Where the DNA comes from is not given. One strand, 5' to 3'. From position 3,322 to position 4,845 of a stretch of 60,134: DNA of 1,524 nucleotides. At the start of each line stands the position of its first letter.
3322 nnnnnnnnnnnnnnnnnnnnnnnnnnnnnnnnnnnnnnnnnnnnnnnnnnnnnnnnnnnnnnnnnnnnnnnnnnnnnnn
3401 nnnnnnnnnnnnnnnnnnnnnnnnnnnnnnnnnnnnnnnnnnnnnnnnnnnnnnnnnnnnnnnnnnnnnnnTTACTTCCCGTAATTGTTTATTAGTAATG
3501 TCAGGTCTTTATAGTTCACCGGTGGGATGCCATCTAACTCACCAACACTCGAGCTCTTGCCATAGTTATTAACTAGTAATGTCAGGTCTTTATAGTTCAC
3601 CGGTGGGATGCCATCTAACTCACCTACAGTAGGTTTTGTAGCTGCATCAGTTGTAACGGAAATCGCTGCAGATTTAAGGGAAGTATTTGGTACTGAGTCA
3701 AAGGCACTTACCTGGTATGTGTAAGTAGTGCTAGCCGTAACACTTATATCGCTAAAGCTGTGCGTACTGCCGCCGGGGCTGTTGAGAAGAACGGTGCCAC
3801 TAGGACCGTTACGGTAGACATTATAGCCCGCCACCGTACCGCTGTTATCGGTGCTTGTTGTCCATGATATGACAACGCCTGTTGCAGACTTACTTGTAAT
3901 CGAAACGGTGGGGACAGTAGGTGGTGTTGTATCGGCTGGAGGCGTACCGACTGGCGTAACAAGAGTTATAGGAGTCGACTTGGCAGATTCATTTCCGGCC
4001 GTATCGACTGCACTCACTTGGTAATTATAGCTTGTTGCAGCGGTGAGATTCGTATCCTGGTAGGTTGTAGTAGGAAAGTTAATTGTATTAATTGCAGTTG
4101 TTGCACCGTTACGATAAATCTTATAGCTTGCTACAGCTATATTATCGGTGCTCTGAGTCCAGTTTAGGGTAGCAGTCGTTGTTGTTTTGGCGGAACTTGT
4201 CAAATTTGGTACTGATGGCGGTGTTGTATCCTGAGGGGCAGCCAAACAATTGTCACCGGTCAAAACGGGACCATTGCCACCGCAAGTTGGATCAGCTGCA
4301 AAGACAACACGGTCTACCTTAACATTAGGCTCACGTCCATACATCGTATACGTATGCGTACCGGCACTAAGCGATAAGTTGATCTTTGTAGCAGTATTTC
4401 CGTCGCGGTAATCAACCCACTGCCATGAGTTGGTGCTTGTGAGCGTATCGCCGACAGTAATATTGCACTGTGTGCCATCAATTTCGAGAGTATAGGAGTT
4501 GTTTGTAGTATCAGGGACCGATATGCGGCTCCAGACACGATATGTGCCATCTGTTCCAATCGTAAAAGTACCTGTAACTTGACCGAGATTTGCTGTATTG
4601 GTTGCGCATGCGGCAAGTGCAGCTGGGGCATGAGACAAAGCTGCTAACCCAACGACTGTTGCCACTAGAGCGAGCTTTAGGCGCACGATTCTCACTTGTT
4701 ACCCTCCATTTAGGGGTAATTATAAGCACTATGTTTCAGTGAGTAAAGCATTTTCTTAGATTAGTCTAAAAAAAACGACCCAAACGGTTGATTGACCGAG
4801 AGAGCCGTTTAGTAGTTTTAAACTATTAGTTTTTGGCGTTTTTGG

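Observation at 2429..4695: Cohesin-like membrane anchor plus dockerin-like CBM/FN3 protein inserted between fusA and tuf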

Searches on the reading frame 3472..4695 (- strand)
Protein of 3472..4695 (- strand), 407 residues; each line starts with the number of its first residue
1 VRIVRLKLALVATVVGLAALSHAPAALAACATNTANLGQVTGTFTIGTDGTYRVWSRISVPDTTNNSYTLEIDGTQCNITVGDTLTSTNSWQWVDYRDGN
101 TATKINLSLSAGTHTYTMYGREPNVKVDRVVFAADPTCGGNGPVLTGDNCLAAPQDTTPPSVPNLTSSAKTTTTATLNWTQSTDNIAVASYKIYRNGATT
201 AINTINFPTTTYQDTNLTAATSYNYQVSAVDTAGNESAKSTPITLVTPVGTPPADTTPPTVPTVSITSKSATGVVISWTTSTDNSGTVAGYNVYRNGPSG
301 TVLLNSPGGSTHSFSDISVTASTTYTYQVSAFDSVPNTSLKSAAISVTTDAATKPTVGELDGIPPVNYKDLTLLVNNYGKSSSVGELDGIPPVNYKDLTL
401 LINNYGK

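Call 3: search_protein_families(library=pfam, proteins=[window:3472-4695:-], max_evalue=1)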
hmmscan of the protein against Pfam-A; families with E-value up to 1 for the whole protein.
window:3472-4695:- (407 aa): 7 families
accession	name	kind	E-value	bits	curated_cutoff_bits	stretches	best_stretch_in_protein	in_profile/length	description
PF00041.27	fn3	-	3.1e-15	56.6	25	2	159-244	2-82/84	Fibronectin type III domain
PF18370.7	RGI_lyase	-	1.1e-07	32.5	27.8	2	269-328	14-69/86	Rhamnogalacturonan I lyases beta-sheet domain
PF16893.11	fn3_2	-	3.1e-07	30.9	27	2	159-237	2-81/89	Fibronectin type III domain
PF25788.1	Ig_Rha78A_N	-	0.0089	16.7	27.4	1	175-245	29-99/105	Rha78A-like, N-terminal immunoglobulin domain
PF17829.7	GH115_C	-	0.013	15.8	24.1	1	46-132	64-158/172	Glycosyl hydrolase family 115 C-terminal domain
PF06486.16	DUF1093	-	0.09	13.9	26.3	0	213-236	22-45/81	Protein of unknown function (DUF1093)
PF25059.1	FN3_DSCAM-DSCAML_C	-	0.24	12.2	39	1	191-246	27-81/89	DSCAM/DSCAML C-terminal Fn3-like domain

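Call 4: search_protein_families(library=ncbifam, proteins=[window:3472-4695:-], max_evalue=1)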
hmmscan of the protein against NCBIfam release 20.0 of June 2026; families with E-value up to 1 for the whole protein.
window:3472-4695:- (407 aa): 4 families
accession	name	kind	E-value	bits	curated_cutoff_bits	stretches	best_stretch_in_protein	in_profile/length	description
NF041611.1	exoglucan_CbhB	equivalog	1.2e-37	129.5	1950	1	150-355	696-892/997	exoglucanase CbhB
NF045522.1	MXAN_2561_fam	equivalog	7.1e-05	22.4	150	2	156-251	165-261/304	MXAN_2561 family MXYO-CTERM-anchored protein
NF047446.1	barrel_OmpL47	domain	0.0049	17.3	40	1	210-241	31-63/68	OmpL47-type beta-barrel domain-containing protein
NF005519.0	PRK07152.1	equivalog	0.15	10.9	315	1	180-217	63-100/361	nicotinate-nucleotide adenylyltransferase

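Call 8: find_homologous_proteins(query=window:3472-4695:-, max_evalue=0.001)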
Query window:3472-4695:- (407 aa): 1306 proteins with E <= 0.001 among 8000 candidates; the best 120 are listed.
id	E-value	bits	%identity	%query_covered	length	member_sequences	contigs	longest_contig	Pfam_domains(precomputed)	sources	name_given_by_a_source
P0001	1.7e-257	872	100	100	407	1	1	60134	PF16893.12,PF18370.8,PF00041.28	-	-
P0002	1.6e-174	599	71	100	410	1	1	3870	PF18370.8,PF00041.28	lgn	-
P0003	5.5e-129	449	58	100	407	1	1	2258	PF00041.28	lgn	-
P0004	4.3e-128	446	56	100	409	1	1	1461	PF18370.8,PF25833.1,PF00041.28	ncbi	-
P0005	9.9e-127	441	43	48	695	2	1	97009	PF21470.2,PF13895.13,PF25059.2,PF17957.8,PF16893.12,PF18370.8,PF25833.1,PF25814.2,PF16794.12,PF00041.28,PF16656.12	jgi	jgi:chitodextrinase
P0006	5.8e-124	432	55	100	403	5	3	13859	PF25523.2,PF00404.25,PF18370.8,PF00041.28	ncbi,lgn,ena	-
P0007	2.5e-119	417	39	55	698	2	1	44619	PF08669.18,PF21470.2,PF25059.2,PF17957.8,PF16893.12,PF18370.8,PF25833.1,PF25814.2,PF16794.12,PF00041.28,PF16656.12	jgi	jgi:chitodextrinase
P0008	5.3e-100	353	53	86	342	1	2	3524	PF25523.2,PF00404.25,PF18370.8,PF00041.28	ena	-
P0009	8.5e-89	317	41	78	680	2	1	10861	PF17957.8,PF25788.3,PF18370.8,PF00041.28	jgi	-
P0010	3.5e-83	298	42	46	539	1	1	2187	PF25523.2,PF25832.1,PF25788.3,PF18370.8,PF25833.1,PF00041.28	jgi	jgi:chitodextrinase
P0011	2.2e-81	292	40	63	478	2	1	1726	PF16655.13,PF25059.2,PF06486.17,PF25832.1,PF25788.3,PF18370.8,PF25833.1,PF00041.28,PF16656.12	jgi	-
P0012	2.7e-81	292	34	86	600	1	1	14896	PF00404.25,PF17957.8,PF18370.8,PF00041.28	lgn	-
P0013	2.8e-81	292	44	54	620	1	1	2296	PF25523.2,PF06486.17,PF25832.1,PF25788.3,PF18370.8,PF25833.1,PF00041.28,PF16656.12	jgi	jgi:chitodextrinase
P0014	4.7e-79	285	40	85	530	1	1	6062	PF13715.13,PF17957.8,PF13620.13,PF00041.28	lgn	-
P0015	1.7e-77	279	41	84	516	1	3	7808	PF00404.25,PF17957.8,PF18370.8,PF00041.28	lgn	-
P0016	1.1e-76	277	42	85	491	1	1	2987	PF00404.25,PF17957.8,PF18370.8,PF00041.28,PF19077.7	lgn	-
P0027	8.3e-71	257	38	80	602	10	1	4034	PF00404.25,PF17957.8,PF18370.8,PF00041.28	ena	-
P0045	4.7e-66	242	43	62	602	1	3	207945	PF25523.2,PF00404.25,PF17957.8,PF18370.8,PF00041.28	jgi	jgi:chitodextrinase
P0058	2.2e-63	233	39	62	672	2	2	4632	PF25523.2,PF00404.25,PF17957.8,PF18370.8,PF19743.6,PF16794.12,PF00041.28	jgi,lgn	-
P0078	4.6e-58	215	48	47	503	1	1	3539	PF00404.25,PF25788.3,PF18370.8,PF00041.28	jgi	jgi:chitodextrinase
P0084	1.6e-56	210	37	76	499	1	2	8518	PF25059.2,PF25523.2,PF00404.25,PF25788.3,PF18370.8,PF00041.28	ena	-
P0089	1.4e-55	207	34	93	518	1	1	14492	PF25523.2,PF00404.25,PF25788.3,PF18370.8,PF00041.28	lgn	-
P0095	2.6e-54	203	37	83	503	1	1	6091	PF00404.25,PF17957.8,PF00041.28,PF19077.7,PF16656.12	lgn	-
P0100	7.1e-53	198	38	62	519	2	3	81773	PF00404.25,PF16893.12,PF18370.8,PF00041.28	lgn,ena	-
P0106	4.0e-52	196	38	82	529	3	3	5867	PF00404.25,PF17957.8,PF16656.12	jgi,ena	-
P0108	1.5e-51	194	42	69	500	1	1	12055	PF00404.25,PF17957.8,PF13750.13,PF19077.7,PF16967.12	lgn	-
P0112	1.3e-50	191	38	99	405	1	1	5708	PF00404.25,PF17957.8,PF19077.7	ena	-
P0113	2.5e-50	190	40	72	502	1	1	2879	PF00404.25,PF17957.8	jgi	jgi:hypothetical protein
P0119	6.3e-49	185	38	100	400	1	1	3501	PF00404.25,PF17957.8,PF19077.7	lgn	-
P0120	7.1e-49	185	38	83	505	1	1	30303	PF00404.25,PF17957.8,PF13750.13,PF19077.7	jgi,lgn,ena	-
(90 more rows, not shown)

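Call 12: find_encoding_contigs(protein=P0006, flank=8000, max_places=4)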
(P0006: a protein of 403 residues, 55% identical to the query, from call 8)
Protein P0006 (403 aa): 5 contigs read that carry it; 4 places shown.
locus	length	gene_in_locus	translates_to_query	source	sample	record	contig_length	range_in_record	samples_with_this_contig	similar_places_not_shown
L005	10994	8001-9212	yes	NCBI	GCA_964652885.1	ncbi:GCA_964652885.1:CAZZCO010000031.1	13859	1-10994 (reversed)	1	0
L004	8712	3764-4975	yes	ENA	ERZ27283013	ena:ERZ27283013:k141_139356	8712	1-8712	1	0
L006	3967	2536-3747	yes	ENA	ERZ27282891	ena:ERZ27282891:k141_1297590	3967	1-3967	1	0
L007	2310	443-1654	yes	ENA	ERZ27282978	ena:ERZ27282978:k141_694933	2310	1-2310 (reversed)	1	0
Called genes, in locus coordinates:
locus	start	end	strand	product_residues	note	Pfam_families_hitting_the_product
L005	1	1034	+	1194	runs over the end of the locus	PF04563:RNA_pol_Rpb2_1, PF04561:RNA_pol_Rpb2_2, PF04565:RNA_pol_Rpb2_3, PF10385:RNA_pol_Rpb2_45, PF00562:RNA_pol_Rpb2_6, PF04560:RNA_pol_Rpb2_7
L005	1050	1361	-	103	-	-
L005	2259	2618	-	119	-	-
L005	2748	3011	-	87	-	-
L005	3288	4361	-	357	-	-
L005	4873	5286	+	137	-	PF00164:Ribosom_S12_S23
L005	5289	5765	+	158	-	PF00177:Ribosomal_S7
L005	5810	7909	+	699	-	PF00009:GTP_EFTU, PF03144:GTP_EFTU_D2, PF22042:EF-G_D2, PF14492:EFG_III, PF16658:RF3_C (weak), PF03764:EFG_IV, PF00679:EFG_C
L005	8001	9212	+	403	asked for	PF18370:RGI_lyase (faint), PF00041:fn3 (weak), PF25523:Ig_RIMBP2 (faint), PF00041:fn3, PF00404:Dockerin_1 (weak)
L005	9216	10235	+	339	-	-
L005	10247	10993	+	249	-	?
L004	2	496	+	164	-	?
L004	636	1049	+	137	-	PF00164:Ribosom_S12_S23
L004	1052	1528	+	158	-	PF00177:Ribosomal_S7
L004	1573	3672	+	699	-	PF00009:GTP_EFTU, PF03144:GTP_EFTU_D2, PF22042:EF-G_D2, PF14492:EFG_III, PF16658:RF3_C (weak), PF03764:EFG_IV, PF00679:EFG_C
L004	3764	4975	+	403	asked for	PF18370:RGI_lyase (faint), PF00041:fn3 (weak), PF25523:Ig_RIMBP2 (faint), PF00041:fn3, PF00404:Dockerin_1 (weak)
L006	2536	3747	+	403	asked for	PF18370:RGI_lyase (faint), PF00041:fn3 (weak), PF25523:Ig_RIMBP2 (faint), PF00041:fn3, PF00404:Dockerin_1 (weak)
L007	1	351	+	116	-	?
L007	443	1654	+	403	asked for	PF18370:RGI_lyase (faint), PF00041:fn3 (weak), PF25523:Ig_RIMBP2 (faint), PF00041:fn3, PF00404:Dockerin_1 (weak)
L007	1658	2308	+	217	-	?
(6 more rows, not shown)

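Call 13: find_encoding_contigs(protein=P0002, flank=8000, max_places=3)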
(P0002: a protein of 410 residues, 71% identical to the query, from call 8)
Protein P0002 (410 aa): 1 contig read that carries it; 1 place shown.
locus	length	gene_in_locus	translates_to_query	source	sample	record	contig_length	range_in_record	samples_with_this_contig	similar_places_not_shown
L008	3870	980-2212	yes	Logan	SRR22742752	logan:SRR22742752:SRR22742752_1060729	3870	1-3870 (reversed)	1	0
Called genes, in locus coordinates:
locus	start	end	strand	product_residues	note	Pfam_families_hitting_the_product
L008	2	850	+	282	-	?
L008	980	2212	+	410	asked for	PF18370:RGI_lyase (faint), PF00041:fn3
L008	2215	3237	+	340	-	-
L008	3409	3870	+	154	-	?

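Call 27: find_related_loci(query=A2, collection=genome_contigs, flank=6000)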
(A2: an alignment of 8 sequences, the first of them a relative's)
Query A2 (407 aa) in genome_contigs; peptide patterns used: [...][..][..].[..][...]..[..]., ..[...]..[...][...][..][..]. (x = any residue, [..] = any of these).
45 stretches matched a pattern; 17 encode a relative of the query (tblastn E <= 1e-3); 17 distinct loci.
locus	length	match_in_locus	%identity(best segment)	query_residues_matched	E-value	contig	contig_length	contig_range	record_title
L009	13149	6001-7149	39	24-407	8e-60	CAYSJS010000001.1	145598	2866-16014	MAG TPA_asm: uncultured Candidatus Saccharibacteria bacterium isolate SRP135725_co1_201 genome assembly, contig: NODE_46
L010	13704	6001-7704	40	2-356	7e-54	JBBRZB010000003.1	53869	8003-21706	MAG: Candidatus Saccharimonadales bacterium isolate metawrap_la5_19 metawrap_la5_19_K_1574395_L_53869_cov_16.0000, whole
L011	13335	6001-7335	36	5-373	1e-50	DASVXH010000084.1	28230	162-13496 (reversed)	MAG TPA_asm: Candidatus Saccharimonadales bacterium isolate SMAG_U2570 k141_86284, whole genome shotgun sequence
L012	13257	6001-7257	40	30-363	1e-47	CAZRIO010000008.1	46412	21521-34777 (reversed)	MAG TPA_asm: uncultured Candidatus Saccharibacteria bacterium isolate SRP200132_co1_783 genome assembly, contig: NODE_12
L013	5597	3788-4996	33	1-407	2e-44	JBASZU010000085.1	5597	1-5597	MAG: Candidatus Saccharimonadales bacterium isolate MFD10491_ilm_asm_bin31 k127_122102, whole genome shotgun sequence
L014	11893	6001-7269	37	25-350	7e-49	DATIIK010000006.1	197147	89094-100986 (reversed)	MAG TPA_asm: Candidatus Saccharimonadales bacterium isolate SMAG_U15663 k141_133761, whole genome shotgun sequence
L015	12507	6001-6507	47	25-196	3e-41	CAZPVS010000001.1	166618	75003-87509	MAG TPA_asm: uncultured Candidatus Saccharibacteria bacterium isolate SRP329715_co1_113 genome assembly, contig: NODE_77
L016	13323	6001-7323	37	1-353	2e-46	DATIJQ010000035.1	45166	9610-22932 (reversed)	MAG TPA_asm: Candidatus Saccharimonas sp. isolate SMAG_U15695 k141_624051, whole genome shotgun sequence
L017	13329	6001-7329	35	36-349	2e-39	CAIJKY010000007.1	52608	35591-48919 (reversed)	uncultured bacterium isolate MJ-time_bin-4697 genome assembly, contig: bin-4697:07/17, whole genome shotgun sequence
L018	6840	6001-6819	37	2-281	3e-38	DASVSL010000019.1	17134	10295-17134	MAG TPA_asm: Candidatus Saccharimonadales bacterium isolate SMAG_U3261 k141_166971, whole genome shotgun sequence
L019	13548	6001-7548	39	37-357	9e-38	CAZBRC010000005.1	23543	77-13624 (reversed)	MAG TPA_asm: uncultured Candidatus Saccharibacteria bacterium isolate SRP292972_co3_132 genome assembly, contig: NODE_12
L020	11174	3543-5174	40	2-358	3e-58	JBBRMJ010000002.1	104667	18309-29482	MAG: Candidatus Saccharimonadales bacterium isolate La1_metabat2.033 LA1C_B2.033_k141_46059L_104667_cov_13.9971, whole g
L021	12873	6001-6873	37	5-286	2e-33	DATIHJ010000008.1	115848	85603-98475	MAG TPA_asm: Patescibacteria group bacterium isolate SMAG_U15635 k141_557361, whole genome shotgun sequence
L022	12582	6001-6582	41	37-235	7e-27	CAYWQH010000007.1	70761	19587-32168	MAG TPA_asm: uncultured Candidatus Saccharibacteria bacterium isolate SRP200132_co1_766 genome assembly, contig: NODE_50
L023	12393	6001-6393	43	25-154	6e-26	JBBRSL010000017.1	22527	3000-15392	MAG: Candidatus Saccharimonadales bacterium isolate La2_metabat2.071 La2_metabat2.071_K_720390L22527_cov_12.0000, whole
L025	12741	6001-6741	35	1-240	9e-28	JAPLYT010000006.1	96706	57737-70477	MAG: Candidatus Saccharibacteria bacterium isolate LacPavin_0818_WC45_MAG_44_10 LacPavin_0818_WC45_scaffold_105354, whol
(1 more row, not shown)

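Call 62: search_protein_families(library=pfam, proteins=[L008:980-2212:+, L008:2215-3237:+, L025:6001-6945:+, L025:6945-8258:+, L025:8258-9832:+, L018:2191-4272:+], max_evalue=0.01)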
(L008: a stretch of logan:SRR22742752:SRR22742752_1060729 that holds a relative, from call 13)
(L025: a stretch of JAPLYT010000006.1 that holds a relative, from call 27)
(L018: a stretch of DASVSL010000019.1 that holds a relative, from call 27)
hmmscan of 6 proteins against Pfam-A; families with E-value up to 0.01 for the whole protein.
L008:980-2212:+ (410 aa): 5 families
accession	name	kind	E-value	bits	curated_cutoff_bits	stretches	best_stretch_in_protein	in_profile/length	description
PF00041.27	fn3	-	2.5e-15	56.9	25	2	162-244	2-81/84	Fibronectin type III domain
PF18370.7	RGI_lyase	-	1.1e-06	29.3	27.8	2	274-327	18-69/86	Rhamnogalacturonan I lyases beta-sheet domain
PF16893.11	fn3_2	-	0.00042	20.9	27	0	159-237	2-80/89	Fibronectin type III domain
PF17829.7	GH115_C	-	0.0018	18.6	24.1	1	44-132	62-158/172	Glycosyl hydrolase family 115 C-terminal domain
PF25523.1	Ig_RIMBP2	-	0.003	17.9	27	0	160-211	3-60/105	RIMBP2-like, immunoglobulin-like domain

L008:2215-3237:+ (340 aa): 0 families

L025:6001-6945:+ (314 aa): 8 families
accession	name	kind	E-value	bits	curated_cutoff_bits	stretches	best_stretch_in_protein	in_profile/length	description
PF17957.7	Big_7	-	1.5e-09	38.8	24.1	1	168-234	1-70/70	Bacterial Ig domain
PF00404.24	Dockerin_1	-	1.1e-07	32.3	22.9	1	261-308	1-52/57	Dockerin type I domain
PF16640.11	Big_3_5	-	6.3e-05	23.9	35.5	1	173-252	2-86/88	Bacterial Ig-like domain (group 3)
PF22352.2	K319L-like_PKD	-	9.3e-05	22.8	27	1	185-252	14-83/84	K319L-like, PKD domain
PF17829.7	GH115_C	-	0.00024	21.4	24.1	1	48-142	62-159/172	Glycosyl hydrolase family 115 C-terminal domain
PF00801.26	PKD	-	0.00061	20.2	23.5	1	170-251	2-80/80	PKD domain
PF19077.6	Big_13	-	0.0086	17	27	1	186-252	24-99/102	Bacterial Ig-like domain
PF00036.39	EF-hand_1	-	0.0088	16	25.4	0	288-302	5-19/29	EF hand domain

L025:6945-8258:+ (437 aa): 3 families
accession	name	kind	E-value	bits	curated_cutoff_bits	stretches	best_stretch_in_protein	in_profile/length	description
PF17957.7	Big_7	-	2.6e-20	73.2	24.1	1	180-248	1-69/70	Bacterial Ig domain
PF07705.17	CARDB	-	3.8e-13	49.9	22.7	1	273-376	1-100/101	CARDB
PF00404.24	Dockerin_1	-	2.5e-06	28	22.9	1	384-431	1-52/57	Dockerin type I domain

L025:8258-9832:+ (524 aa): 4 families
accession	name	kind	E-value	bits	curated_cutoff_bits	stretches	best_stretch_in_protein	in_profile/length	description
PF13620.12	CarboxypepD_reg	-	2.6e-07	31.3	32.3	1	259-327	1-74/82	Carboxypeptidase regulatory-like domain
PF17802.7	SpaA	-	0.00066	20.2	23.1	1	271-333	15-87/91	Prealbumin-like fold domain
PF00963.24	Cohesin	-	0.00076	20.1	24.1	1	59-154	16-120/139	Cohesin domain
PF17210.9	SdrD_B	-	0.001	19.7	29.7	1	265-320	17-75/112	SdrD B-like domain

L018:2191-4272:+ (693 aa): 1 family
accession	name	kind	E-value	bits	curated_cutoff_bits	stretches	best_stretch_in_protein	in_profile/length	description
PF09392.15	T3SS_needle_F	-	1.2e-07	32.2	29.4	0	176-201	16-41/71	Type III secretion needle MxiH, YscF, SsaG, EprI, PscF, EscF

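Call 63: search_protein_families(library=pfam, proteins=[L009:5277-5873:+, L009:8379-10766:+, L009:10835-11431:+, L009:5920-7152:+, L009:7156-8376:+, L009:2540-2938:+], max_evalue=0.01)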
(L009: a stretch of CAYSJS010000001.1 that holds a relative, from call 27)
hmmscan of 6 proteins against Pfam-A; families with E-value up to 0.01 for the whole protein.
L009:5277-5873:+ (198 aa): 0 families

L009:8379-10766:+ (795 aa): 2 families
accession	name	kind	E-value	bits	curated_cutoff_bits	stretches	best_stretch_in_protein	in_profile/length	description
PF15902.12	Sortilin-Vps10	-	2.2e-18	66.7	33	2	177-246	2-63/446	Sortilin, neurotensin receptor 3,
PF02012.26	BNR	-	4.1e-09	35.5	27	0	517-527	2-12/12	BNR/Asp-box repeat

L009:10835-11431:+ (198 aa): 0 families

L009:5920-7152:+ (410 aa): 5 families
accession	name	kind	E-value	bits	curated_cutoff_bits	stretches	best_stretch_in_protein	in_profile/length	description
PF17957.7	Big_7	-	3.4e-41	140.2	24.1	2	262-327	1-68/70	Bacterial Ig domain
PF00404.24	Dockerin_1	-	4e-08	33.8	22.9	1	357-404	1-52/57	Dockerin type I domain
PF19077.6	Big_13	-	0.00011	23.1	27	0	281-348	33-100/102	Bacterial Ig-like domain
PF17829.7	GH115_C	-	0.00044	20.6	24.1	1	47-141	61-160/172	Glycosyl hydrolase family 115 C-terminal domain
PF14041.11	Lipoprotein_21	-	0.0031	18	25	1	279-323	12-55/87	LppP/LprE lipoprotein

L009:7156-8376:+ (406 aa): 2 families
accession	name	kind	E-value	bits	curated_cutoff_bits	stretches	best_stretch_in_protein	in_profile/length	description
PF00963.24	Cohesin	-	3.7e-08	34.1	24.1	1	46-148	12-124/139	Cohesin domain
PF13620.12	CarboxypepD_reg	-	0.0021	18.8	32.3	1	235-300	5-77/82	Carboxypeptidase regulatory-like domain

L009:2540-2938:+ (132 aa): 0 families

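Call 77: find_related_loci(query=A2, collection=metagenome_contigs, flank=5000)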
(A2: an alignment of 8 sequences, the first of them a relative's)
Query A2 (407 aa) in metagenome_contigs; peptide patterns used: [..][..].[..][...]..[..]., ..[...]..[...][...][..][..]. (x = any residue, [..] = any of these).
186 stretches matched a pattern; 24 encode a relative of the query (tblastn E <= 1e-3); 24 distinct loci.
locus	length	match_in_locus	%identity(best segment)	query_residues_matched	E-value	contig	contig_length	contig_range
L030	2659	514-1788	39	6-353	6e-56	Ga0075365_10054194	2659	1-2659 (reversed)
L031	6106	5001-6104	39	6-353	2e-55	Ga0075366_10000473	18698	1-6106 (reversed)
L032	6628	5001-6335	39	3-365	3e-55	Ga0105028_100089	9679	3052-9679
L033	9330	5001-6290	39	3-349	6e-55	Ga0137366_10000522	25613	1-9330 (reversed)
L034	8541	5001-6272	39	14-356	6e-52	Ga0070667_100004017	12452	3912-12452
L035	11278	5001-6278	39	3-349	5e-51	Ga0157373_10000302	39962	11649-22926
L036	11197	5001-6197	40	36-351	8e-50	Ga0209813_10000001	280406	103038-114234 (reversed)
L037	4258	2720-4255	36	14-353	5e-48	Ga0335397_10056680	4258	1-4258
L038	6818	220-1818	36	14-354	9e-48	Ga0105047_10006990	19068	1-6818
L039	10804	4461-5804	36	2-375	1e-42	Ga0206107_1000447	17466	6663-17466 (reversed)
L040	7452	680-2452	39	3-396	2e-41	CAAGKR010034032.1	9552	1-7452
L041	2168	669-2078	36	3-380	1e-41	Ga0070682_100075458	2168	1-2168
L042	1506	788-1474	39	36-274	3e-40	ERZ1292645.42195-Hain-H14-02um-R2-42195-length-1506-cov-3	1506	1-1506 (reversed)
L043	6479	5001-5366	57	28-150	3e-39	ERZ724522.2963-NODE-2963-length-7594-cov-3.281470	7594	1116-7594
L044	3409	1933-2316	54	35-165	6e-39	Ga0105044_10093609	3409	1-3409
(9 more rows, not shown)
